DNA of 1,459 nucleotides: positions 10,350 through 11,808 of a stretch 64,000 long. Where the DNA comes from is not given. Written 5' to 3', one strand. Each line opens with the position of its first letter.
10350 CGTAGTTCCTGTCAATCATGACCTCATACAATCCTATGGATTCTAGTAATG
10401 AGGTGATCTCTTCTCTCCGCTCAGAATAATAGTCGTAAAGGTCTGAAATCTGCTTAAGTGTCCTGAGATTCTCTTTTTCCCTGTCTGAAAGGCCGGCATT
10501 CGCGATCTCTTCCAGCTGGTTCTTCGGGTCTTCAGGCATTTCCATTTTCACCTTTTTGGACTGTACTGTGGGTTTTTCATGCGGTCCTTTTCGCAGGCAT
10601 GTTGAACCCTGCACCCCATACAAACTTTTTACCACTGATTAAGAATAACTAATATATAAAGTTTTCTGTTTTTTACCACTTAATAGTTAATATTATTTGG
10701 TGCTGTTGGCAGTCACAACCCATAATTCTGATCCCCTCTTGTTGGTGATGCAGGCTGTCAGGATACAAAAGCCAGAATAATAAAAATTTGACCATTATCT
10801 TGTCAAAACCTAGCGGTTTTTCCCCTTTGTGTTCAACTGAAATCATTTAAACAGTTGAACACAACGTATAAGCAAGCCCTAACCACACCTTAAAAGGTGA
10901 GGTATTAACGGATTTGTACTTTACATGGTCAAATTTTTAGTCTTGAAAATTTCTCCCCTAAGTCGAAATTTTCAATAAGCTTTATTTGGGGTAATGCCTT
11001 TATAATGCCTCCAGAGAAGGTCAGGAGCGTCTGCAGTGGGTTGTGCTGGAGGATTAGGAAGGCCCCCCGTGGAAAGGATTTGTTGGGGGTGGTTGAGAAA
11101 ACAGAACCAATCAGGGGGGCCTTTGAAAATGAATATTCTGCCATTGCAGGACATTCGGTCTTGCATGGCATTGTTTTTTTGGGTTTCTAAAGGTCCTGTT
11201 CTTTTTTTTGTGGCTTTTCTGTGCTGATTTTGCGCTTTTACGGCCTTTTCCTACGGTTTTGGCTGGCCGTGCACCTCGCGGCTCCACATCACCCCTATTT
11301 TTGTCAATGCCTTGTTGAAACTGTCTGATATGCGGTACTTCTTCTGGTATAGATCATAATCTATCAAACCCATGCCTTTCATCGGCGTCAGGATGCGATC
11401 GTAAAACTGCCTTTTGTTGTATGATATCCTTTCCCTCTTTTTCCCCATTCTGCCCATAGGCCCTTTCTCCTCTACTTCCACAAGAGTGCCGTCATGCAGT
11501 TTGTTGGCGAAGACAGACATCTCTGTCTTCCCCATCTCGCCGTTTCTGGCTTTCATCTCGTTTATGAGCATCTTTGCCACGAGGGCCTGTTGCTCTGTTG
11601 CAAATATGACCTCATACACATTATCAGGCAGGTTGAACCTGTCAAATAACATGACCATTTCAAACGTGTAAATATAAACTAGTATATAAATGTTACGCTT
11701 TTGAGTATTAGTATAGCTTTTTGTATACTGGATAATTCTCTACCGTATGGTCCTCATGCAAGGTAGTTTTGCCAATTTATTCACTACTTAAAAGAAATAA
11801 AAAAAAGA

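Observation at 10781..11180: Second ORF-free structured locus upstream of the GGDEF gene, with + strand polarity signals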

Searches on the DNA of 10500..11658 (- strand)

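Call 5: search_rna_families(source=window, start=10500, end=11400, threshold=evalue, max_evalue=10, show_alignments=3)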
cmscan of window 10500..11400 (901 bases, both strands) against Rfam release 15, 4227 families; matches with E-value up to 10: 9.
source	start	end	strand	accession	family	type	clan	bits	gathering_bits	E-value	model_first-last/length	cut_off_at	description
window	11324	11368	-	RF00361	snoZ119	Gene; snRNA; snoRNA; CD-box;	-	20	70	1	1-98/98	no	Small nucleolar RNA Z119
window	10817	10875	+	RF04067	mir-4520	Gene; miRNA;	-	18.3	90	0.36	1-70/70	no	mir-4520 microRNA precursor family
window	10800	10833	+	RF01373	CRISPR-DR60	Gene; CRISPR;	-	16.6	45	7.4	1-37/37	no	CRISPR RNA direct repeat element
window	10817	10877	-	RF04067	mir-4520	Gene; miRNA;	-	15.6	90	2.1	1-70/70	no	mir-4520 microRNA precursor family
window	10827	10864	-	RF00650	mir-153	Gene; miRNA;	-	15.6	54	9.2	14-59/73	no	mir-153 microRNA precursor family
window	10580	10721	-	RF03532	SQ2397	Cis-reg;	-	14.7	100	8.2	1-243/243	no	Cis-regulator of HTH transcription factor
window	10827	10865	+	RF00720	mir-317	Gene; miRNA;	-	14.6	56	2.6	25-66/93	no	mir-317 microRNA precursor family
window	11362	11397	-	RF02288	TtnuCD11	Gene; snRNA; snoRNA; CD-box;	-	13.5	70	3.1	39-74/74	no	Tetrahymena snoRNA TtnuCD11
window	10527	10624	+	RF01946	KCNQ1OT1_1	Gene; lncRNA;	-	9.3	70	0.48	362-464/464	no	KCNQ1 overlapping transcript 1 conserved region 1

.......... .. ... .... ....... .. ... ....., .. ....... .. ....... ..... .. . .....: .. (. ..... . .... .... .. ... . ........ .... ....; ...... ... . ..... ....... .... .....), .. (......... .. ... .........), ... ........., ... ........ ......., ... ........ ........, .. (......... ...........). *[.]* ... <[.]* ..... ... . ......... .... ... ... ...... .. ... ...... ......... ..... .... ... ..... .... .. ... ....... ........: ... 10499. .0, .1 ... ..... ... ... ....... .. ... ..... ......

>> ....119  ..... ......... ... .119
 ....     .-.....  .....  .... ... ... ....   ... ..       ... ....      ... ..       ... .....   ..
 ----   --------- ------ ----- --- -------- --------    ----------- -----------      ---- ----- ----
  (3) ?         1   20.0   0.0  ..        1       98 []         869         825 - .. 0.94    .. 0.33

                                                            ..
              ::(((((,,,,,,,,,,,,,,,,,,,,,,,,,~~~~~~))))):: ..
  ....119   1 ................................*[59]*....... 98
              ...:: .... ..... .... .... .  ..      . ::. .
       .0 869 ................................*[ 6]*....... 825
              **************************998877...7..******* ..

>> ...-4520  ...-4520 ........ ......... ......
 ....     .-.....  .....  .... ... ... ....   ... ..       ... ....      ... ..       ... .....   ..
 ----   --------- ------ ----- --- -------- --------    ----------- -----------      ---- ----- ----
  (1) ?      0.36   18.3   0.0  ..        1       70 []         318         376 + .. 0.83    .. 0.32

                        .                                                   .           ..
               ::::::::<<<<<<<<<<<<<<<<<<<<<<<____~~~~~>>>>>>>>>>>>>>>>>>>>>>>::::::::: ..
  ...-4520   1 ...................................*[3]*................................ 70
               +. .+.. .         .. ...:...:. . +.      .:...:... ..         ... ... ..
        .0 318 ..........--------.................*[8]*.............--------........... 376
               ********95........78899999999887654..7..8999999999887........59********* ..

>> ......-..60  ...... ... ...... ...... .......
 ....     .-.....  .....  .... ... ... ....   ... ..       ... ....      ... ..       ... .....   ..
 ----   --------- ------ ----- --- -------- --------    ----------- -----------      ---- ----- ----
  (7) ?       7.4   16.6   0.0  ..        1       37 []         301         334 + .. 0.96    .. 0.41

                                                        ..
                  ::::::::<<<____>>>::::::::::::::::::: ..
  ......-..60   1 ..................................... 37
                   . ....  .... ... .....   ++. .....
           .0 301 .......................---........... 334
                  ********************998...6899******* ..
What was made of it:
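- On Any Rfam 15 family: E-value mode on 10500-11400 gave only sub-threshold noise such as miRNA and snoRNA models (call 5).
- On RNase P RNA (a lead from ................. on the + strand): No RNase P model matched at E<=10 (call 5).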

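Call 20: search_rna_families(sources=[L001, L002, L003, L004, L005, L006, L008, L009, L011, L013, L014, L015, L017, L018, L019, L020, L021], threshold=gathering)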
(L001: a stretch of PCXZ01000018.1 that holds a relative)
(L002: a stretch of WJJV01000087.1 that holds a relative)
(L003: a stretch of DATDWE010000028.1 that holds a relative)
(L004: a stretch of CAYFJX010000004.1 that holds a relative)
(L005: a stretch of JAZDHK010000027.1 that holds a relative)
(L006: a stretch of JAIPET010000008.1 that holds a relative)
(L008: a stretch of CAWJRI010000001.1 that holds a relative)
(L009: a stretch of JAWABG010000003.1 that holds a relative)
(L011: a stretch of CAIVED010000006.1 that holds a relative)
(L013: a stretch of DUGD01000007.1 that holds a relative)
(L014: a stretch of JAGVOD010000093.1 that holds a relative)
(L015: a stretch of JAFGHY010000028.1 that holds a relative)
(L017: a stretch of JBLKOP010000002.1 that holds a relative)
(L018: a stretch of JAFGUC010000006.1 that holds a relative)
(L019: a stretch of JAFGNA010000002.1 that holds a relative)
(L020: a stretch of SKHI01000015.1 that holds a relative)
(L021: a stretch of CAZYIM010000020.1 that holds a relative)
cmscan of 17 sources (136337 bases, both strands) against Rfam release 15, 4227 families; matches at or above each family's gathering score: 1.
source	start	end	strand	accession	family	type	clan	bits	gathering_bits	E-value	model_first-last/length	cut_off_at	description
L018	2905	3021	-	RF00001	5S_rRNA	Gene; rRNA;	CL00113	68.5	38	5.5e-12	1-120/120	no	5S ribosomal RNA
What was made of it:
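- On Any Rfam 15 family: In 17 related loci the only hit was a 5S rRNA elsewhere (call 20).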

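Call 40: build_rna_model(alignment_id=A3)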
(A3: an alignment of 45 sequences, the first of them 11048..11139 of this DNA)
Model R1 built from alignment A3 (45 sequences, 129 columns); structure: RNAalifold consensus.
model positions 89; base pairs 9; branch points 0; effective number of sequences 31.79; information 0.64 bits per position. Calibrated on 0.2 Mb of random sequence (short: E-values are rough).
structure used (alignment columns):
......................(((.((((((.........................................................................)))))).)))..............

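Call 41: search_with_rna_model(model_id=R1, sources=[window, L001, L002, L003, L004, L005, L006, L007, L008, L009, L010, L011, L012, L013, L014, L015, L016, L017, L018, L019, L020, L021, L022, L023, L024, L025, L026, L027, L028, L029, L030, L031, L032, L033, L034, L035, L036, L037, L038, L039, L040, L041, L042, L043, L044, L045, L046, L047, L048, L049, L050, L051, L052, L053, L054, L055, L056, L057, L058, L059, L060, L061, L062, L063, L064, L065, L066, L067, L068, L069, L070, L071, L072, L073, L074, L075, L076, L077, L078, L079, L080], max_evalue=1, make_alignment=true)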
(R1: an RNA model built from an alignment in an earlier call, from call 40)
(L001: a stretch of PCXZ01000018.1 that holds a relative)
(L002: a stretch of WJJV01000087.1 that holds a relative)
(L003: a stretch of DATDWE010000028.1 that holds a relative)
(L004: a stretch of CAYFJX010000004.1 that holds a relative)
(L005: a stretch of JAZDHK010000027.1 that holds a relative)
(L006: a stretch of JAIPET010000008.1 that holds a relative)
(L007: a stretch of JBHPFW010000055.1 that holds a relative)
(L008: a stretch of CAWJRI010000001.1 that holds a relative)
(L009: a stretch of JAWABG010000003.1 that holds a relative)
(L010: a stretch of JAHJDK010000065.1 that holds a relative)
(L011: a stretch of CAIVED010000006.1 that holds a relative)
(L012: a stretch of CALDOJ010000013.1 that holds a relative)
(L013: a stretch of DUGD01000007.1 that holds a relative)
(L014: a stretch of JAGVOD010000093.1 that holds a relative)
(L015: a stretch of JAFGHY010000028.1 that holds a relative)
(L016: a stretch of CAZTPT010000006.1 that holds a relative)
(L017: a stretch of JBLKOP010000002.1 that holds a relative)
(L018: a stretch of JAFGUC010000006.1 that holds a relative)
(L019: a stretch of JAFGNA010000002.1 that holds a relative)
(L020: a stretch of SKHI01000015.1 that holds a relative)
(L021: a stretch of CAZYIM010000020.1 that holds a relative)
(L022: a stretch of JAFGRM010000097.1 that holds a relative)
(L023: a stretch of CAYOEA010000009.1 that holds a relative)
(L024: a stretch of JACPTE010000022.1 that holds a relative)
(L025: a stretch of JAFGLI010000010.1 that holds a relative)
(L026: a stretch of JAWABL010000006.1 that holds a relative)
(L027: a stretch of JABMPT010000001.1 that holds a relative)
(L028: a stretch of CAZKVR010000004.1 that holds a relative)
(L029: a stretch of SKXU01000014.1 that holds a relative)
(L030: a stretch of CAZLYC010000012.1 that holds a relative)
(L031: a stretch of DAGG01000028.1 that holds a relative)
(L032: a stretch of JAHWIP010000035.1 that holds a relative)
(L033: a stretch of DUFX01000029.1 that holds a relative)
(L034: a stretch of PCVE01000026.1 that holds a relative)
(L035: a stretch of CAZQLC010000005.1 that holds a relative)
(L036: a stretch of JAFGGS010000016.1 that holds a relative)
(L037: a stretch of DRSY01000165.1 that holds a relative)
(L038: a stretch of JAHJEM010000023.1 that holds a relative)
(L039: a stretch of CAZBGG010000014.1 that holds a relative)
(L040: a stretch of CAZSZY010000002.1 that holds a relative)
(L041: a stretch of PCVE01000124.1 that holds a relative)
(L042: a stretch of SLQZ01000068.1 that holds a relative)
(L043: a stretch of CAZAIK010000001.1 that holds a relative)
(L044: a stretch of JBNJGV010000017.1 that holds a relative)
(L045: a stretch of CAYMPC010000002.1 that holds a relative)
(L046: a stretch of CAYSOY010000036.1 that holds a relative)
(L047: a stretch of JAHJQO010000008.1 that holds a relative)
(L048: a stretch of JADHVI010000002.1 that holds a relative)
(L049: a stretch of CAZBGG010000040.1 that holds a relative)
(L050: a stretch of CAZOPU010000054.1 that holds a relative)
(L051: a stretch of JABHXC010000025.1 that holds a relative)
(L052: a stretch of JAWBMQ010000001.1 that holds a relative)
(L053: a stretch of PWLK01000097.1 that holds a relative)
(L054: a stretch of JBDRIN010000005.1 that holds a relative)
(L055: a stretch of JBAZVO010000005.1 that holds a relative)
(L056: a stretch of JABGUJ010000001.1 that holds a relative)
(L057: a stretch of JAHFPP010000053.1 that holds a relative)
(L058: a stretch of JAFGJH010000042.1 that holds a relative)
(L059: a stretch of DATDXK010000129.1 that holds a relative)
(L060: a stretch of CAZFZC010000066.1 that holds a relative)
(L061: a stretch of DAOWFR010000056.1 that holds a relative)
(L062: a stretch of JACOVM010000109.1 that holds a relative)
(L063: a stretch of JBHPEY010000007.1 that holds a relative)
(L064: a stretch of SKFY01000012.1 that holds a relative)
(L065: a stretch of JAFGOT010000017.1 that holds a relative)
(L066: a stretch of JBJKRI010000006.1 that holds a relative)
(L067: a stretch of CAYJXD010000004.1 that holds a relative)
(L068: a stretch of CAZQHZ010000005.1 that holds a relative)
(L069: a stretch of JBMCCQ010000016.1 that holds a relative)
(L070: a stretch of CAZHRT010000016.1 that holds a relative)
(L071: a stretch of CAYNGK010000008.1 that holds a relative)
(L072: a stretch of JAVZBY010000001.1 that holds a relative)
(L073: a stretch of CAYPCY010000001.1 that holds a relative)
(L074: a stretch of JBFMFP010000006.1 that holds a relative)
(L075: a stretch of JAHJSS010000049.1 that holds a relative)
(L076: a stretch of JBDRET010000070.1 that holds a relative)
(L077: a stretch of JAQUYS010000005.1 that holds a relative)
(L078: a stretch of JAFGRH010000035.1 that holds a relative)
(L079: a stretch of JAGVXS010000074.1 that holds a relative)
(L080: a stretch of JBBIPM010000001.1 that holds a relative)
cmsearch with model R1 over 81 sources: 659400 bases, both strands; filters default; matches with E-value up to 1: 76.
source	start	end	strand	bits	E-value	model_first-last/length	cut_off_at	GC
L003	4084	4172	+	74.9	1.7e-19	1-89/89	no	0.45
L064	448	532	+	72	1.4e-18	1-89/89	no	0.41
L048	4419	4504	+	68.8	1.5e-17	1-89/89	no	0.44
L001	4418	4511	+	68.1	2.3e-17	1-89/89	no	0.44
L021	4415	4504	+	68.1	2.4e-17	1-89/89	no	0.41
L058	3158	3247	+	67.4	3.8e-17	1-89/89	no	0.47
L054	4190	4275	+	67.2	4.6e-17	1-89/89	no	0.43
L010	473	557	+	66.8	6.2e-17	1-89/89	no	0.46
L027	4415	4500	+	66.1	9.8e-17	1-89/89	no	0.47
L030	4400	4490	+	65.7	1.4e-16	1-89/89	no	0.44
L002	4418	4507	+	65.2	2e-16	1-89/89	no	0.5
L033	4482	4572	+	64.9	2.4e-16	1-89/89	no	0.41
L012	4409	4498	+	63.5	6.6e-16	1-89/89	no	0.51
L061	4428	4522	+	63.3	7.9e-16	1-89/89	no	0.38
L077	4419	4507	+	62.9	1e-15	1-89/89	no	0.36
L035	4658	4743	+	62.1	1.8e-15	1-89/89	no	0.41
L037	2508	2605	+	62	1.9e-15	1-89/89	no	0.41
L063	4396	4478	+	61.1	3.8e-15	1-89/89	no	0.46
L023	4423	4505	+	61.1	3.9e-15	1-89/89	no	0.46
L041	4391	4482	+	60.6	5.4e-15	1-89/89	no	0.45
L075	3783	3871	+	60.6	5.6e-15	1-89/89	no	0.49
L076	4402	4485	+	59.7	1.1e-14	1-89/89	no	0.48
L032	4435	4529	+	59.4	1.3e-14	1-89/89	no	0.38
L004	4435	4532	+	56.9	8.4e-14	1-89/89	no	0.49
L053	1950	2032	+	56.4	1.2e-13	1-89/89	no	0.46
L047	4423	4515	+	56.3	1.3e-13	1-89/89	no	0.37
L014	4400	4489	+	55.6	2.1e-13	1-89/89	no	0.44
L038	4427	4518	+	54.1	6.4e-13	1-89/89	no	0.48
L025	4653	4738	+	53.7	8.2e-13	1-89/89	no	0.43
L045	4546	4636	+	52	2.8e-12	1-89/89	no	0.37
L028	4412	4522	+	51.8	3.2e-12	1-89/89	no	0.5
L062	4402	4491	+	51.5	4.2e-12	1-89/89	no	0.47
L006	4415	4506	+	50.7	7.4e-12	1-89/89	no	0.42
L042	970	1055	+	50.7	7.5e-12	1-89/89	no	0.47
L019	4412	4517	+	49.1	2.4e-11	1-89/89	no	0.51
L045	4430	4513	+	47.7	6.7e-11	1-89/89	no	0.43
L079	2433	2522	+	43.7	1.2e-09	1-89/89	no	0.42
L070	4384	4466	+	43.6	1.3e-09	1-89/89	no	0.46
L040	4457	4548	+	42.6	2.6e-09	1-89/89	no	0.43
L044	4505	4589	+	42.6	2.7e-09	1-89/89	no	0.48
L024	4411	4486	+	41.9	4.3e-09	1-89/89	no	0.38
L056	4778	4849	+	41.8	4.7e-09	1-89/89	no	0.5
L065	4521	4617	+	39.5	2.6e-08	1-89/89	no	0.45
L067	4404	4478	+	39.3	2.9e-08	1-89/89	no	0.45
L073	4409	4495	+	39.2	3.1e-08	1-89/89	no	0.41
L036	4417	4513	+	38.1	6.9e-08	1-89/89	no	0.44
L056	4410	4501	+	38.1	7.1e-08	1-89/89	no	0.49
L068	4412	4496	+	37.7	9.3e-08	1-89/89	no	0.38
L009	4792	4884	+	37.2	1.3e-07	1-89/89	no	0.38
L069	4491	4573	+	37.2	1.4e-07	1-89/89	no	0.52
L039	4409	4491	+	35.1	6e-07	1-89/89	no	0.55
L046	3128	3200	+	34.7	8.3e-07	1-89/89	no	0.52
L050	1529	1611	+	32.4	4.4e-06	1-89/89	no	0.46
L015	4666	4739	+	31.6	7.7e-06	10-89/89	no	0.47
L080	4656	4749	+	29.1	4.9e-05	1-89/89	no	0.66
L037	2512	2609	-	28.2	9.3e-05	1-89/89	no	0.38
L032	4439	4533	-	28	0.0001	1-89/89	no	0.36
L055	4427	4505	+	26.9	0.00024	1-89/89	no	0.44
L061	4432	4526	-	26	0.00046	1-89/89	no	0.36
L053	1954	2036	-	25.6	0.00062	1-89/89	no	0.46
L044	4412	4502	+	23.6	0.0026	1-89/89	no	0.51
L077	4423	4511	-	22.4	0.0062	1-89/89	no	0.35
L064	452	536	-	22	0.0086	1-89/89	no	0.39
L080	4510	4594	+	21.6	0.011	1-89/89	no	0.6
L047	4427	4519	-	21.5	0.012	1-89/89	no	0.35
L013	4635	4757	+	21.4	0.013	1-89/89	no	0.54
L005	4416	4502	+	21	0.017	1-89/89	no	0.56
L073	553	662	+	20.2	0.031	1-89/89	no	0.35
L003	4091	4176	-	18.7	0.091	1-89/89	no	0.44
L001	4426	4515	-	18.5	0.11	1-89/89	no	0.42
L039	4511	4593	+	16.8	0.36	1-89/89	no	0.41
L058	88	183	+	16.5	0.47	1-89/89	no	0.47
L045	4549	4640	-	16.3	0.54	1-89/89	no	0.37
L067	4417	4484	-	16.1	0.61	1-89/89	no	0.41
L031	3240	3357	+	15.9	0.71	1-89/89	no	0.56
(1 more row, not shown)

Alignment A4: 76 matches aligned to the model, 174 columns, each read 5' to 3' on its own strand. Consensus structure (alignment columns), stored with it:
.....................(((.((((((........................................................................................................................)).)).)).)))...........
